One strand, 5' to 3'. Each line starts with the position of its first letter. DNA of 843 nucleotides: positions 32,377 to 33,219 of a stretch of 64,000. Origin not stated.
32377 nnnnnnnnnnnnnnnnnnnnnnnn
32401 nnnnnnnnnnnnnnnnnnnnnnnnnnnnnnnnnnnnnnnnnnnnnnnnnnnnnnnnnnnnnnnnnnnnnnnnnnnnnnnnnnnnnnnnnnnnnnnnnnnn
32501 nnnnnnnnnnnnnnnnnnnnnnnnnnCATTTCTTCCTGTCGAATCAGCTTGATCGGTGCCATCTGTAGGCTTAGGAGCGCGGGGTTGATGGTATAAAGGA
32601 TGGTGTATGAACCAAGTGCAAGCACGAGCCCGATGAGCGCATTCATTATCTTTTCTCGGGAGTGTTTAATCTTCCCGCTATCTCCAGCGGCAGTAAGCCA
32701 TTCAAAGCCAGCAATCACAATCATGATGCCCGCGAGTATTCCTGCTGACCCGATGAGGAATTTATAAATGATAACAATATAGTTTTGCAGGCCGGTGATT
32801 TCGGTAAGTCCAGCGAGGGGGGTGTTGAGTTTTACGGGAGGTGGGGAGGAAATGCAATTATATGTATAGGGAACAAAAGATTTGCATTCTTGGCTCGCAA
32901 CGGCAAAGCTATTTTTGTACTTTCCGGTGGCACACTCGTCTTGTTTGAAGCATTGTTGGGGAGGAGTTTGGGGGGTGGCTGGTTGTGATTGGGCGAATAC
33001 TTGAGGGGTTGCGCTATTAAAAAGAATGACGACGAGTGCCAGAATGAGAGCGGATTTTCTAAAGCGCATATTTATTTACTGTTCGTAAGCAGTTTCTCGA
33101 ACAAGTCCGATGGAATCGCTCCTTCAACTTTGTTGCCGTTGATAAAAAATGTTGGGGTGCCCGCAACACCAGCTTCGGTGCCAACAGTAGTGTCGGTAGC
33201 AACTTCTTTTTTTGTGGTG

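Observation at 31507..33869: Translationally coupled DsbA-like (CPYS) oxidoreductase and a 40-cysteine surface protein with a VirB2/TrbC-like membrane module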

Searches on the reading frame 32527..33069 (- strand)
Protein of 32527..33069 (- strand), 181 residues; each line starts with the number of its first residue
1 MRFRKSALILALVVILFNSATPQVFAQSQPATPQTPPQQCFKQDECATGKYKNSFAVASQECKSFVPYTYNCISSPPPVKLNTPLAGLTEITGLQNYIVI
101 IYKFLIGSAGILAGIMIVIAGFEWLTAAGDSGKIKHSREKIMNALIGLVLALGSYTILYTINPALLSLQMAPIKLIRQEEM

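Call 16: find_related_loci(query=A3, collection=genome_contigs, flank=6000)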
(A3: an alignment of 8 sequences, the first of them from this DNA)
Query A3 (181 aa) in genome_contigs; peptide patterns used: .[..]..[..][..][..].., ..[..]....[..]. (x = any residue, [..] = any of these).
55 stretches matched a pattern; 19 encode a relative of the query (tblastn E <= 1e-3); 19 distinct loci.
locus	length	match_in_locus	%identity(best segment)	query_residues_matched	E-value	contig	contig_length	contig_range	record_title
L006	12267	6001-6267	56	91-179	4e-28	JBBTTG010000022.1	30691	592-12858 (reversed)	MAG: Patescibacteria group bacterium isolate H32-bin131_1 H32_bin131_1_000000000022, whole genome shotgun sequence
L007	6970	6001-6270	51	90-179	2e-26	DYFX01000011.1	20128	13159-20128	MAG TPA_asm: Candidatus Paceibacter sp. isolate BE2011_4_66_9 Afr_mines_BE2011_795_length_20128_cov_3_589548, whole geno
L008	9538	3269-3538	49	90-179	2e-25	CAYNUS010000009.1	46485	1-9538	MAG TPA_asm: uncultured Gammaproteobacteria bacterium isolate SRP239054_co1_192 genome assembly, contig: NODE_437_length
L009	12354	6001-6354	41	67-180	3e-22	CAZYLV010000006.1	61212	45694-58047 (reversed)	MAG TPA_asm: uncultured Gammaproteobacteria bacterium isolate SRP323723_co1_106 genome assembly, contig: NODE_422_length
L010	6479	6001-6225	56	94-168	1e-21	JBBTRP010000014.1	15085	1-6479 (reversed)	MAG: Patescibacteria group bacterium isolate H52-bin089_1 H52_bin089_1_000000000014, whole genome shotgun sequence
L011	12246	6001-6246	48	94-176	3e-18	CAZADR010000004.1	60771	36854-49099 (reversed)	MAG TPA_asm: uncultured Candidatus Saccharibacteria bacterium isolate ERP113451_co1_17 genome assembly, contig: NODE_347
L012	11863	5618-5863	39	97-178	9e-19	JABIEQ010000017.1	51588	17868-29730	MAG: Candidatus Magasanikbacteria bacterium isolate SI053_bin100 k141_930892, whole genome shotgun sequence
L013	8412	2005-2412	33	52-181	1e-16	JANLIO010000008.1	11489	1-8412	MAG: bacterium isolate S40-17 k99_391980, whole genome shotgun sequence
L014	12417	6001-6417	37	40-166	2e-16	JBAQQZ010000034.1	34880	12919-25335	MAG: Patescibacteria group bacterium isolate MFD12007_ilm_asm_bin9 k127_20315, whole genome shotgun sequence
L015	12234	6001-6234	46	93-171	3e-15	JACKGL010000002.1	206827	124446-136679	MAG: Candidatus Nomurabacteria bacterium isolate HK-STAS-PATE-33 HK-STAS-PATE-33_2, whole genome shotgun sequence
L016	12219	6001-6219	47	97-170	5e-14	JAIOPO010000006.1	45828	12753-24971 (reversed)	MAG: Candidatus Nomurabacteria bacterium isolate LakeFargette_0920_ALND_MAG_33_28 LacPavin_0920_ALND_scaffold_423084, wh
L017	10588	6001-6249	48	86-169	7e-18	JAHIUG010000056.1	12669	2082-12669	MAG: Patescibacteria group bacterium isolate MM_PC_MetaG.mb.242 MM_PC_MetaG.mb.242_k141_868668, whole genome shotgun seq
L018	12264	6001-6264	41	78-168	3e-13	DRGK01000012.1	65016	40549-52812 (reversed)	MAG TPA_asm: Candidatus Jorgensenbacteria bacterium isolate HyVt-344 HyVt-344_k145_861302, whole genome shotgun sequence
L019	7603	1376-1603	41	91-166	6e-13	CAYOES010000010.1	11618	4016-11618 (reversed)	MAG TPA_asm: uncultured Candidatus Saccharibacteria bacterium isolate binchicken_co265_176 genome assembly, contig: NODE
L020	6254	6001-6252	43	78-165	2e-12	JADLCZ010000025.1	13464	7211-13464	MAG: Candidatus Nomurabacteria bacterium isolate SJ250 c_000000443785, whole genome shotgun sequence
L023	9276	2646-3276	32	67-165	1e-8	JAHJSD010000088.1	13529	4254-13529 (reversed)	MAG: Patescibacteria group bacterium isolate OS_PC_MetaG.mb.184 OS_PC_MetaG.mb.184_k141_694672, whole genome shotgun seq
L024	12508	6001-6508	39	101-157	2e-8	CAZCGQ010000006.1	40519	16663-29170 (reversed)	MAG TPA_asm: uncultured Gammaproteobacteria bacterium isolate SRP332253_co2_135 genome assembly, contig: NODE_832_length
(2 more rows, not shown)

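Call 36: search_solved_structures(query=A3, max_evalue=10, show_alignments=2)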
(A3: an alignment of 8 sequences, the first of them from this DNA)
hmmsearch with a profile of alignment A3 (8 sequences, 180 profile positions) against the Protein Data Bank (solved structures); distinct sequences matched with E-value up to 10: 1.
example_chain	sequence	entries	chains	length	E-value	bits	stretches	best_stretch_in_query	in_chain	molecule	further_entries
7x5t_A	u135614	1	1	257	2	11.5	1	86-124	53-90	Fiber-1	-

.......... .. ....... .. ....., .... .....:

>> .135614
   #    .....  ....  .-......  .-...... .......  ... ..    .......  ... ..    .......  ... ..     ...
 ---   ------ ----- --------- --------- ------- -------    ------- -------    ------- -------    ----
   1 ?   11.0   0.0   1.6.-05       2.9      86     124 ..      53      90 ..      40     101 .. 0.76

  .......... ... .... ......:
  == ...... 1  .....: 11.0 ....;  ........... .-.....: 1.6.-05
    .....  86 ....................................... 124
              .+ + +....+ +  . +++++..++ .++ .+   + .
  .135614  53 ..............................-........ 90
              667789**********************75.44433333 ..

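Call 39: search_protein_families(library=pfam, proteins=[L023:2944-3324:+, L024:6971-7357:+, L006:5617-6828:+, L009:5572-6999:+, L013:1717-3483:+, L014:9305-11203:+, L017:5545-7650:+, L012:4562-6580:+], max_evalue=0.01)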
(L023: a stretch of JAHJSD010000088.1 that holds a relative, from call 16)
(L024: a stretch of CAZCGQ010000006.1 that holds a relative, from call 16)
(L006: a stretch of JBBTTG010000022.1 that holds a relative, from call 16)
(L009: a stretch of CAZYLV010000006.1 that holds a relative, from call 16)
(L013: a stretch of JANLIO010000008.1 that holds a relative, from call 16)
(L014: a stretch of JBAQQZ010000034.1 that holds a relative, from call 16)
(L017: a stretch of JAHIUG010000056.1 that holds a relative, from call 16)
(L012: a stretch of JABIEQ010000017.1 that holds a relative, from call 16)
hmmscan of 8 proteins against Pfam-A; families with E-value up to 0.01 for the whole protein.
L023:2944-3324:+ (127 aa): 1 family
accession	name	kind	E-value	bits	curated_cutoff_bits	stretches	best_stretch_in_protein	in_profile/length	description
PF18895.5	T4SS_pilin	-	9.5e-08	32.5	26.6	1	40-107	5-71/71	Type IV secretion system pilin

L024:6971-7357:+ (129 aa): 3 families
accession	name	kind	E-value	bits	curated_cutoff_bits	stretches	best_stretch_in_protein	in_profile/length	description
PF18895.5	T4SS_pilin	-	6.4e-14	52.2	26.6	1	41-109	4-71/71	Type IV secretion system pilin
PF04973.17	NMN_transporter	-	0.0034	17.8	27.3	1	53-109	47-99/175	Nicotinamide mononucleotide transporter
PF09933.14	DUF2165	-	0.0061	17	24.9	1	52-107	64-118/157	Predicted small integral membrane protein (DUF2165)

L006:5617-6828:+ (404 aa): 2 families
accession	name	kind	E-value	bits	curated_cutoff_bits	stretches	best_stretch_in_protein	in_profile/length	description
PF18895.5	T4SS_pilin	-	8e-09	35.9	26.6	1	135-195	8-67/71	Type IV secretion system pilin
PF02557.22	VanY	-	0.0096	16.2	25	0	268-315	9-51/132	D-alanyl-D-alanine carboxypeptidase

L009:5572-6999:+ (476 aa): 1 family
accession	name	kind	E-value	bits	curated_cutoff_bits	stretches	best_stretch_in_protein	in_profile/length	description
PF18895.5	T4SS_pilin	-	4.6e-07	30.2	26.6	1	173-240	3-69/71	Type IV secretion system pilin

L013:1717-3483:+ (589 aa): 2 families
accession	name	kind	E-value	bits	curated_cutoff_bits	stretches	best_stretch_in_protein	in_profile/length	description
PF18895.5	T4SS_pilin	-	7.2e-06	26.4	26.6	1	148-212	7-71/71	Type IV secretion system pilin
PF04956.18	TrbC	-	0.0024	18.5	27.9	1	150-212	41-98/98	TrbC/VIRB2 pilin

L014:9305-11203:+ (633 aa): 2 families
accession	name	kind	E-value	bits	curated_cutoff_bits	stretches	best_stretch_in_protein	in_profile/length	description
PF18895.5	T4SS_pilin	-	1.1e-05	25.8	26.6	1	151-213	8-70/71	Type IV secretion system pilin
PF01832.25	Glucosaminidase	-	2.6e-05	25.3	30.2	1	370-563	3-121/123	Mannosyl-glycoprotein endo-beta-N-acetylglucosaminidase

L017:5545-7650:+ (702 aa): 1 family
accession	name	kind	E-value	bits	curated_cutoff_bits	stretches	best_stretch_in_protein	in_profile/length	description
PF18895.5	T4SS_pilin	-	0.0026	18.2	26.6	1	163-218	7-62/71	Type IV secretion system pilin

L012:4562-6580:+ (673 aa): 5 families
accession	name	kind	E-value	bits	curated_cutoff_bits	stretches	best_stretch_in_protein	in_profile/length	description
PF13529.12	Peptidase_C39_2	-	4.6e-17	63.4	24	1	468-642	2-142/143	Peptidase_C39 like family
PF09778.15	Guanylate_cyc_2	-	0.00041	20.2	28.1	1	597-646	139-186/212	Guanylylate cyclase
PF18895.5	T4SS_pilin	-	0.00053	20.4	26.6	1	352-410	7-64/71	Type IV secretion system pilin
PF03412.21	Peptidase_C39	-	0.0033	17.7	22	0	553-596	42-82/133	Peptidase C39 family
PF19607.4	DUF6112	-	0.0063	16.7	25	0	362-411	24-68/88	Family of unknown function (DUF6112)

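Call 54: find_related_loci(query=A3, collection=metagenome_contigs, flank=4000)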
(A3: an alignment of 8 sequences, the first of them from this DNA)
Query A3 (181 aa) in metagenome_contigs; peptide patterns used: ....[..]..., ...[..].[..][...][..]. (x = any residue, [..] = any of these).
411 stretches matched a pattern; 57 encode a relative of the query (tblastn E <= 1e-3); 57 distinct loci.
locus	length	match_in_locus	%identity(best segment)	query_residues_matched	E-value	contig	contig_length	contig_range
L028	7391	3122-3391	51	90-179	1e-25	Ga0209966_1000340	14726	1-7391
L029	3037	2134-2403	51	90-179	5e-25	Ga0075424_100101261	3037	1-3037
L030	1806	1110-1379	50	90-179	1e-24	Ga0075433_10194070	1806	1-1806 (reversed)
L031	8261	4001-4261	57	94-179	1e-24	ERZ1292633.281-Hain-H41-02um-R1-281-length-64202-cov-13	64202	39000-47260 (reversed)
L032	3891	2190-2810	32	2-179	3e-24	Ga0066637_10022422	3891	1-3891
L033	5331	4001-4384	42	56-173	3e-23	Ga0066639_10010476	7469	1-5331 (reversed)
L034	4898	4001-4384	42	56-173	3e-23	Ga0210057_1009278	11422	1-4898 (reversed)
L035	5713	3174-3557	42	56-173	3e-23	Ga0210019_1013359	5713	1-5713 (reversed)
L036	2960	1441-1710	47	90-179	2e-22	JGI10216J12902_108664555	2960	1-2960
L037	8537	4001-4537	32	3-181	2e-22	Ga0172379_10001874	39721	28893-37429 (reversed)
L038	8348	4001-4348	39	77-181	2e-22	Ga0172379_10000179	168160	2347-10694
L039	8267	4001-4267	46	90-178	6e-22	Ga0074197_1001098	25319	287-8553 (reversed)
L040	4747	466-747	44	85-178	7e-22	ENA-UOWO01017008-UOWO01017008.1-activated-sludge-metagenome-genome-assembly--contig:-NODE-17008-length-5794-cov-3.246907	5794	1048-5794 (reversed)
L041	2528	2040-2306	46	90-178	1e-21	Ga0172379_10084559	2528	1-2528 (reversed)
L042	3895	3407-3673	46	90-178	2e-21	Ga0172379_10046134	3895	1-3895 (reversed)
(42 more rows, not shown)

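Call 57: predict_structure(alignment_id=A3)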
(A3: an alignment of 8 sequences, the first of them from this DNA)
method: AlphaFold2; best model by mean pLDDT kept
length: 181 residues; sequences in the alignment: 8
mean_pLDDT: 63.2   pTM: 0.35
mean pLDDT of the five models: 63.2, 57.6, 56.2, 55.7, 53.1
residues with pLDDT >= 90: 0; 70-90: 61; 50-70: 74; < 50: 46
segments of 3 or more residues with pLDDT < 50: 20-35, 80-90, 168-181
pLDDT, mean of each block of 10 residues (from residue 1): 56 59 36 51 64 62 65 57 45 62 81 88 82 83 86 74 52 38 31
secondary structure, 60 per line:
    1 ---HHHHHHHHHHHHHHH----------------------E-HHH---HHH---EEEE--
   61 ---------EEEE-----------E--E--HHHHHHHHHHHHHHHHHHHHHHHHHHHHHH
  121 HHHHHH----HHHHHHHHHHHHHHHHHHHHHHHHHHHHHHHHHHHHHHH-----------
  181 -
elements in order: H4-18 E55-58 E70-73 H91-126 H131-169

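Call 59: fold_search(model_id=the predicted structure, library=pdb)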
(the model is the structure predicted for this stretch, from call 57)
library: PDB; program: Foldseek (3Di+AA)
matches with E <= 10: 259; with E <= 0.001: 0
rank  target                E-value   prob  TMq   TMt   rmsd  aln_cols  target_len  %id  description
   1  1ykh_A                1.2e+00  0.66  0.27  0.48   5.2        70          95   13  Structure of the mediator MED7/MED21 (Med7/Srb7) subcomplex (released 2005-02-22)
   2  6zc9_C                1.4e+00  0.44  0.26  0.21   5.8        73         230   20  Structure of 14-3-3 gamma in complex with Nedd4-2 14-3-3 binding motif Ser448 (released 2021-07-21)
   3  3epv_C                1.6e+00  0.85  0.28  0.47   2.6        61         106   10  X-ray Structure of the Metal-sensor CnrX in both the Apo- and Copper-bound Forms (released 2008-11-25)
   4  1lvf_B                1.6e+00  0.57  0.29  0.45   3.2        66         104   15  syntaxin 6 (released 2002-07-17)
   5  5wxn_A                1.7e+00  0.60  0.28  0.23   2.5        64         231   17  Structure of the LKB1 and 14-3-3 complex (released 2017-04-19)
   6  5jje_B                1.7e+00  0.23  0.20  0.46   4.5        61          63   21  Structure of the SRII/HtrII Complex in I212121 space group ("U" shape) (released 2017-02-15)
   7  7zcm_B                1.7e+00  0.21  0.19  0.43   4.5        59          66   22  Dark state structure of Sensory Rhodopsin II in complex with HtrII solved by room temperature serial synchrotron cryst (released 2023-11-29)
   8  9rxe_MODEL_1_A        1.8e+00  0.25  0.26  0.40   6.5        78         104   13  Solution structure of the HR1c domain of human PKN1 (released 2025-12-31)
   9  4gyc_B                1.8e+00  0.18  0.18  0.40   4.5        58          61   22  Structure of the SRII(D75N mutant)/HtrII Complex in I212121 space group ("U" shape) (released 2013-05-08)
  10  2y3h_C                1.9e+00  0.84  0.30  0.48   2.5        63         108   10  E63Q mutant of Cupriavidus metallidurans CH34 CnrXs (released 2011-03-30)
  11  8zal_B                2.0e+00  0.41  0.26  0.15   3.0        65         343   20  EmrAB-TolC MFS-type tripartite multidrug efflux pump EA (released 2025-04-30)
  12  3q84_H                2.0e+00  0.35  0.27  0.18   3.7        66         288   12  Crystal structure of human PACSIN 1 F-BAR domain (released 2012-02-22)
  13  2y3h_B                2.2e+00  0.77  0.29  0.46   2.6        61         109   10  E63Q mutant of Cupriavidus metallidurans CH34 CnrXs (released 2011-03-30)
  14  2y39                  2.2e+00  0.77  0.30  0.48   2.4        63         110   10  Ni-bound form of Cupriavidus metallidurans CH34 CnrXs (released 2011-03-30)
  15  4wwb                  2.2e+00  0.75  0.30  0.47   2.4        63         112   10  High-resolution structure of the Ni-bound form of the Y135F mutant of C. metallidurans CnrXs (released 2015-02-11)
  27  8dfu_0                2.7e+00  0.41  0.32  0.60   4.9        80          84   15  Cryo-EM structure of conjugation pili from Aeropyrum pernix (released 2023-03-22)
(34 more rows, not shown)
